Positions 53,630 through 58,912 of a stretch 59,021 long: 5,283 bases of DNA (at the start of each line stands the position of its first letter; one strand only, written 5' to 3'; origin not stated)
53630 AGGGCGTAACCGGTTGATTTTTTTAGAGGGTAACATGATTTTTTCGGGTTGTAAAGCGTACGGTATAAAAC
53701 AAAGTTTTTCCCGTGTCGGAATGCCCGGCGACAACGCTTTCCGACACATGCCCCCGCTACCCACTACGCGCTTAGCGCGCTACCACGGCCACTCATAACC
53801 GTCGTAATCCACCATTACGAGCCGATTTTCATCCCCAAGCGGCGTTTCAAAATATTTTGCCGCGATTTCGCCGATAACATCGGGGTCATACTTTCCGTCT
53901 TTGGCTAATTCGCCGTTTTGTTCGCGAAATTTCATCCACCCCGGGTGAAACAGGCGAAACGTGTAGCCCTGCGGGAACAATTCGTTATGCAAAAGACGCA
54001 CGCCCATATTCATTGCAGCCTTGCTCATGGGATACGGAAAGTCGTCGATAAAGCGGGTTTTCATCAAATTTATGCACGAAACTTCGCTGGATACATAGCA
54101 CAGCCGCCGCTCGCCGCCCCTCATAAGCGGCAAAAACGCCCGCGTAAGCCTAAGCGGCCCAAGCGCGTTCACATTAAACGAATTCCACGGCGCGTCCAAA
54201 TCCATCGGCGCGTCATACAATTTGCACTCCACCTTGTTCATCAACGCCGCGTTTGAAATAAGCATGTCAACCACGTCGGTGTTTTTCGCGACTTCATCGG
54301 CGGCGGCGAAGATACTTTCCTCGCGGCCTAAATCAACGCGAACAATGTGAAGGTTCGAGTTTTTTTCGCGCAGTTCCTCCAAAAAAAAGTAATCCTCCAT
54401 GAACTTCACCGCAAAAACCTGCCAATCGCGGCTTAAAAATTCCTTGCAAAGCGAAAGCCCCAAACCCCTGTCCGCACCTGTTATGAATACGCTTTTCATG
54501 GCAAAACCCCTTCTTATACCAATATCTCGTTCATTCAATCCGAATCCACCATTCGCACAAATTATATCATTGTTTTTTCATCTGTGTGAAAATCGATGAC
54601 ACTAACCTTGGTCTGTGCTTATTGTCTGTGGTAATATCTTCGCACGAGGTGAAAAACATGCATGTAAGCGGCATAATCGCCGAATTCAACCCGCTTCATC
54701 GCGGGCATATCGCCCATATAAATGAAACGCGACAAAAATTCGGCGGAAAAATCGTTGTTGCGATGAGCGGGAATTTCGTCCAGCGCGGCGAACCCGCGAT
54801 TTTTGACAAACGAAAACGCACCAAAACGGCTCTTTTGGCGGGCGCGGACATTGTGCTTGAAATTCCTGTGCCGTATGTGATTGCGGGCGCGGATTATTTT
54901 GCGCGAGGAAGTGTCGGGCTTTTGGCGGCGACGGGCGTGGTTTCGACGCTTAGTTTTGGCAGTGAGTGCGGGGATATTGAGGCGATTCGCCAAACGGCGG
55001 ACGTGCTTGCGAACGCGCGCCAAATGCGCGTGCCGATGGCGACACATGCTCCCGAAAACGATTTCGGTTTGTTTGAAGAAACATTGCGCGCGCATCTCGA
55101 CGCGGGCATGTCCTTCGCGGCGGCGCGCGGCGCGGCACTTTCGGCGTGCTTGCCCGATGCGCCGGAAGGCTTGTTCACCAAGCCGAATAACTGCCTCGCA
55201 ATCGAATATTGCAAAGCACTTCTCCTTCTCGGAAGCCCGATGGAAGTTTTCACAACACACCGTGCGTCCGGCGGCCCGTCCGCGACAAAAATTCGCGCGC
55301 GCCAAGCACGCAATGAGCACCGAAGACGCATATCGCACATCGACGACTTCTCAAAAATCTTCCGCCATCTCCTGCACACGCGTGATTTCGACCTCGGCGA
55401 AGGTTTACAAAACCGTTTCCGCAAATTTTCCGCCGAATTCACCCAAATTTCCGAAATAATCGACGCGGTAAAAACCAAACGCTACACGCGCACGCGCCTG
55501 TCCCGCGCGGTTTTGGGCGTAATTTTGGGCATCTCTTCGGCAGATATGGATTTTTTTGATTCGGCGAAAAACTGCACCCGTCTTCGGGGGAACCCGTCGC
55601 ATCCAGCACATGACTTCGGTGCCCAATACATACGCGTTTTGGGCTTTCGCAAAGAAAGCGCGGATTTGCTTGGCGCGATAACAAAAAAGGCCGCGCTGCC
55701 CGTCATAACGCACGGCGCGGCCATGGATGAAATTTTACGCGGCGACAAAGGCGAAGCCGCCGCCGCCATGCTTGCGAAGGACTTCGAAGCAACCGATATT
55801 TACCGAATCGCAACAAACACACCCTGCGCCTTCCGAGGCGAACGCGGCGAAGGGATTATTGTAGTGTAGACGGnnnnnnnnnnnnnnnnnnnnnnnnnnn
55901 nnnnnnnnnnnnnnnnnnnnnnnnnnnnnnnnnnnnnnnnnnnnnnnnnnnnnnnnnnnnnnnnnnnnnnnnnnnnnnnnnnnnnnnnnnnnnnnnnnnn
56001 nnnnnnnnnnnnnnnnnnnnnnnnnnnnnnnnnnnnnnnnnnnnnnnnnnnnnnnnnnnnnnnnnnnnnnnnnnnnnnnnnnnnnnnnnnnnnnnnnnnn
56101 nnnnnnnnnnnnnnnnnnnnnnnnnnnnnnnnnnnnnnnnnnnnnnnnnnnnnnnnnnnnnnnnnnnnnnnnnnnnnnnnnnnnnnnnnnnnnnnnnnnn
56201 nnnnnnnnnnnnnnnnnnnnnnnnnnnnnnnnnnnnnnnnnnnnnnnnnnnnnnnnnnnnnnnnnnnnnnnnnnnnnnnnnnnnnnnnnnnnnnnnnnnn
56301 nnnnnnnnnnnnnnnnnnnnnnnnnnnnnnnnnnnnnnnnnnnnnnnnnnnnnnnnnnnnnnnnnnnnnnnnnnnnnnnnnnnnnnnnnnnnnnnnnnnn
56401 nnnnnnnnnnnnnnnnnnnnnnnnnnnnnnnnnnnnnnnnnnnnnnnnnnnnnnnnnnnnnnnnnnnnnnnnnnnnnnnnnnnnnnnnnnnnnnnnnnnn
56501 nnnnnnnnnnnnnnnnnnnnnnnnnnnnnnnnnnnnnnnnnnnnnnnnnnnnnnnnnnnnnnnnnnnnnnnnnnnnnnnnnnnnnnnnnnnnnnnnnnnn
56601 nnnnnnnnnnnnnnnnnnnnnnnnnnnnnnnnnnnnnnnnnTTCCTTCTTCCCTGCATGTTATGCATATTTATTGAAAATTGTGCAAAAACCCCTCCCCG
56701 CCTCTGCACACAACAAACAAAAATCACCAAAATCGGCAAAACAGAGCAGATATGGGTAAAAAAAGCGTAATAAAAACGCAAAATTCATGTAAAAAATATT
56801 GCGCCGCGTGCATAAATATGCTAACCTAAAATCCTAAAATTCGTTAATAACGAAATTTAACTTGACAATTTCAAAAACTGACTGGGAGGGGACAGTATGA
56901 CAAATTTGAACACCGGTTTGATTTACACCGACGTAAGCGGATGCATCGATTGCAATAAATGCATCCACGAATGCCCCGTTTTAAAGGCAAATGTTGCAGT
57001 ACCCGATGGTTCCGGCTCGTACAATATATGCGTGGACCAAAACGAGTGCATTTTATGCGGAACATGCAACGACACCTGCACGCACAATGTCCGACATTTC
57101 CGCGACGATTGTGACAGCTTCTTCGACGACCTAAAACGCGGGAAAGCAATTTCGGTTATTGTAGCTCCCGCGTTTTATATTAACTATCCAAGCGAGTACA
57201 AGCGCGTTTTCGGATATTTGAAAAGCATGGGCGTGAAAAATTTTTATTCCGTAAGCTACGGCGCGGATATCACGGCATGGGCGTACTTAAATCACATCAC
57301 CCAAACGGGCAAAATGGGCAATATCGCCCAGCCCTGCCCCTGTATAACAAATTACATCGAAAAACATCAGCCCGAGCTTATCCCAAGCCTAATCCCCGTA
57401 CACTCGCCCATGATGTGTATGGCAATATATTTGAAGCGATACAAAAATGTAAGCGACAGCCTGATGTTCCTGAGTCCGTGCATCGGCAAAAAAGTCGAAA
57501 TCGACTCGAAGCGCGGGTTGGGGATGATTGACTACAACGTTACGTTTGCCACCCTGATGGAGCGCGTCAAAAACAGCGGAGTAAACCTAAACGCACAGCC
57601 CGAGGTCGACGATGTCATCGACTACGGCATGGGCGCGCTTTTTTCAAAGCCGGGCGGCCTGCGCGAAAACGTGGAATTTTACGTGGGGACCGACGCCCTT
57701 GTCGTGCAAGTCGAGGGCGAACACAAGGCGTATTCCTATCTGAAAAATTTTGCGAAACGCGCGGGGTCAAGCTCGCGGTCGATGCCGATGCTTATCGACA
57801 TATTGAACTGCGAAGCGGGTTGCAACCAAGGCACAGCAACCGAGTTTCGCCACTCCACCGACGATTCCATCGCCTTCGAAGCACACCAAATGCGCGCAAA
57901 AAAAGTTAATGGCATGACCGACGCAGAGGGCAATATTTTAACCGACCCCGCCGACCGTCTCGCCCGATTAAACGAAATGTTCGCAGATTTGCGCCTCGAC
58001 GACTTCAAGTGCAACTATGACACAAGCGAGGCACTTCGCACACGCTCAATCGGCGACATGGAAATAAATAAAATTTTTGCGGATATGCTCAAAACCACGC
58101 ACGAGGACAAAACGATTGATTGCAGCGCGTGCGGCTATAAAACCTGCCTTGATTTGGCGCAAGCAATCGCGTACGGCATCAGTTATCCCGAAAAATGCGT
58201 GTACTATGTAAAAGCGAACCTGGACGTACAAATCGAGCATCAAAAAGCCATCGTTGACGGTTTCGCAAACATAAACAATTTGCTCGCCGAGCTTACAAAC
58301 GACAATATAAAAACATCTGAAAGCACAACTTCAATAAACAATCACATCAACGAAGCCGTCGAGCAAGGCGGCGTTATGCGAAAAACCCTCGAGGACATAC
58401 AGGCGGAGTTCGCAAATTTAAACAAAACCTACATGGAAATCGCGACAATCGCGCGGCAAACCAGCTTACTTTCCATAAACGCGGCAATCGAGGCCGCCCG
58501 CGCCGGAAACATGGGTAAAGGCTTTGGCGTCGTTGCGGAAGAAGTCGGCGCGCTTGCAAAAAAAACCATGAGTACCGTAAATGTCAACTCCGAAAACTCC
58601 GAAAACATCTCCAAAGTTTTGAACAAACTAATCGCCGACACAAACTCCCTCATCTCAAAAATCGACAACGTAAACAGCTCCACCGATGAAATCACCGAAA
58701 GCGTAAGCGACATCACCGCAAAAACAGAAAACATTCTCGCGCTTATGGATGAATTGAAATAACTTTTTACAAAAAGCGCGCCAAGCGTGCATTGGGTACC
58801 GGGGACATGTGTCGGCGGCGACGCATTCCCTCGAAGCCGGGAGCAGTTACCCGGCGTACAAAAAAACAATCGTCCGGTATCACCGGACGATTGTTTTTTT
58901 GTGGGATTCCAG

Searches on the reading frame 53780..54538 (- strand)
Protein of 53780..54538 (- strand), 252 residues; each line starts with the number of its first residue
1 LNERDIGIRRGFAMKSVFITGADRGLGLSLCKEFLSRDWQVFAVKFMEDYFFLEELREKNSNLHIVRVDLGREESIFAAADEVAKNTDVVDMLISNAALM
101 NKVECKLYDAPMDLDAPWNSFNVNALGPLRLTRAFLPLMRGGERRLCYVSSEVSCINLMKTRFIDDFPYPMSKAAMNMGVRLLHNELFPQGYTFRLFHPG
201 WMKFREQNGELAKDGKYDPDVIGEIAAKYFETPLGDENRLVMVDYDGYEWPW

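Call 14: search_protein_families(library=pfam, proteins=[window:53780-54538:-])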
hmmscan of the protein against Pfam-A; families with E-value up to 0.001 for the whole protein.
window:53780-54538:- (252 aa): 2 families
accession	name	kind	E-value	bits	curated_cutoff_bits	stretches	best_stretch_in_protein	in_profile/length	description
PF00106.31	adh_short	-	9.8e-24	84.4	26.6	1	15-203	1-183/195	short chain dehydrogenase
PF13561.12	adh_short_C2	-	4.6e-16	59.6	27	1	21-208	1-182/236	Enoyl-(Acyl carrier protein) reductase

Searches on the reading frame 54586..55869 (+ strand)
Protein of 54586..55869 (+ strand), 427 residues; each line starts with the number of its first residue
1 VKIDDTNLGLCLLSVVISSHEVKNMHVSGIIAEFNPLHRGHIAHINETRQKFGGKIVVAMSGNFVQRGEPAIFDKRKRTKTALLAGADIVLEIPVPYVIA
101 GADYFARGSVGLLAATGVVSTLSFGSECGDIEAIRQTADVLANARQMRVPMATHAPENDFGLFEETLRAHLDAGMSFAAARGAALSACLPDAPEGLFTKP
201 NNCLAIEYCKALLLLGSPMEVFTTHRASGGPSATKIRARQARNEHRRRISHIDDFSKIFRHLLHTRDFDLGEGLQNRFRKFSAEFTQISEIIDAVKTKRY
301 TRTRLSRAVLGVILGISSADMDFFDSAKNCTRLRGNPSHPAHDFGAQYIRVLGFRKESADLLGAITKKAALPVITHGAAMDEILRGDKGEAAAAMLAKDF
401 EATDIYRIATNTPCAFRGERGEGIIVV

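Call 14: search_protein_families(library=pfam, proteins=[window:54586-55869:+])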
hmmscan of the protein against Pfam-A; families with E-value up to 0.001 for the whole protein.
window:54586-55869:+ (427 aa): 2 families
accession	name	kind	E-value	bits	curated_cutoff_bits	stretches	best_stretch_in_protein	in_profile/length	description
PF05636.17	HIGH_NTase1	-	1.1e-89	302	27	1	25-412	1-392/402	HIGH Nucleotidyl Transferase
PF01467.32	CTP_transf_like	-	5.5e-05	23.8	21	1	34-82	6-54/133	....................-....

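Call 28: search_solved_structures(query=window:54586-55869:+, show_alignments=1)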
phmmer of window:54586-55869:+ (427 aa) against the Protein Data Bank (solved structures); distinct sequences matched with E-value up to 0.001: 5.
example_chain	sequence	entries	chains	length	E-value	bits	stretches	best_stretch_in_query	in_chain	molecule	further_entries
5y0r_A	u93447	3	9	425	2.2e-38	135.3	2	25-240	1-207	TmTmcAL(SeMet) | Thermotoga maritima TmcAL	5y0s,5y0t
5y0o_A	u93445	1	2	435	1.1e-36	129.7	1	24-229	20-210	UPF0348 protein B4417_3650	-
5y0n_A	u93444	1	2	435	1.4e-36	129.4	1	24-229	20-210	UPF0348 protein B4417_3650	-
5y0p_A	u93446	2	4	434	1.5e-36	129.3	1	25-229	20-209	UPF0348 protein B4417_3650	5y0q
3gmi_A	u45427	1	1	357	0.00043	22.4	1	31-110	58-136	UPF0348 protein MJ0951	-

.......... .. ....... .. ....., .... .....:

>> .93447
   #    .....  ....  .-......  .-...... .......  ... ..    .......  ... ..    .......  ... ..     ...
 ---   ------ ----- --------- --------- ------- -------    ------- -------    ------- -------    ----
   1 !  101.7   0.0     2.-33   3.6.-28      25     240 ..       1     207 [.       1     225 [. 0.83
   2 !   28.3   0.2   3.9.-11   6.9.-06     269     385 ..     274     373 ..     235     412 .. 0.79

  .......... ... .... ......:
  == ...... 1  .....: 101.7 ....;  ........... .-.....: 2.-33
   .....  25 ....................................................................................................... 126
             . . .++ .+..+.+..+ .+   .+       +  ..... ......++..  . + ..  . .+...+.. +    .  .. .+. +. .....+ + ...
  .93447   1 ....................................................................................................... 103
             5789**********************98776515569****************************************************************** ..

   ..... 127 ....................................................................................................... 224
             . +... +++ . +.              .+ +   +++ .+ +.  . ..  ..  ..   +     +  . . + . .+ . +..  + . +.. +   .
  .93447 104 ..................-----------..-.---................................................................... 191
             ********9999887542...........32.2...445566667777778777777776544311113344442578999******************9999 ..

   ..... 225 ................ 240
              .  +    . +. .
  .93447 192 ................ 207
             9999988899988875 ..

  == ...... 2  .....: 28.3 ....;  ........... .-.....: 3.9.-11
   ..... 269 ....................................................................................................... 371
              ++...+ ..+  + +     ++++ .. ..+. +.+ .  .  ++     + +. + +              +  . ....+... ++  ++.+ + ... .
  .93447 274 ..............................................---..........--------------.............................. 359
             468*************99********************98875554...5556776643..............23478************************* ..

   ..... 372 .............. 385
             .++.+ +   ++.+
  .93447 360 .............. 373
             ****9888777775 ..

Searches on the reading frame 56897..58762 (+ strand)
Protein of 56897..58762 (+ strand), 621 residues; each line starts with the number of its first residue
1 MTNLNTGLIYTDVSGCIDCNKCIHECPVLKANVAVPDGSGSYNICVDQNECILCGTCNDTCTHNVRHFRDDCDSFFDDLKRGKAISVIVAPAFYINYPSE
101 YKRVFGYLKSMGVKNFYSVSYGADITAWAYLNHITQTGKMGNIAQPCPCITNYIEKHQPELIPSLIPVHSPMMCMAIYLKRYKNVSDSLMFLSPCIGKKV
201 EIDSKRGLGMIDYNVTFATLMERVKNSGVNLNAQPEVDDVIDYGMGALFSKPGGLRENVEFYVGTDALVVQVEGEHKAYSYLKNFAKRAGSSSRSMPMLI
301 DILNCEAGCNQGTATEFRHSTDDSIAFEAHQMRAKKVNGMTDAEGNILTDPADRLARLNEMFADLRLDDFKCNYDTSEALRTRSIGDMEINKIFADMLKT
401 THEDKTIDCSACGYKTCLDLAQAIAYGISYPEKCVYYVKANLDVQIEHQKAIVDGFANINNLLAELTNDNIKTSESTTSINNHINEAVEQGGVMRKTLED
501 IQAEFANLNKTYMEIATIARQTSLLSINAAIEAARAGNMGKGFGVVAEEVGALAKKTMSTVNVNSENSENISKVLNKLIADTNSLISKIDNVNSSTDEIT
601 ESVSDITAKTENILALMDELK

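Call 14: search_protein_families(library=pfam, proteins=[window:56897-58762:+])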
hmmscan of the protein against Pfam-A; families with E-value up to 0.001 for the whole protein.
window:56897-58762:+ (621 aa): 4 families
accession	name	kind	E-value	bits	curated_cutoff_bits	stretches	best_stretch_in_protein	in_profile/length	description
PF02906.19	Fe_hyd_lg_C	-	4.3e-29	102.3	22.1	1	85-312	3-244/245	Iron only hydrogenase large subunit, C-terminal domain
PF00015.26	MCPsignal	-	6.7e-21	75.3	34.6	1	495-620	22-147/172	Methyl-accepting chemotaxis protein (MCP) signalling domain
PF04060.18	FeS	-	1e-06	28.8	23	1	407-436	4-33/33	Putative Fe-S cluster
PF13187.11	Fer4_9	-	0.00089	19.7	27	1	16-64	2-50/52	4Fe-4S dicluster domain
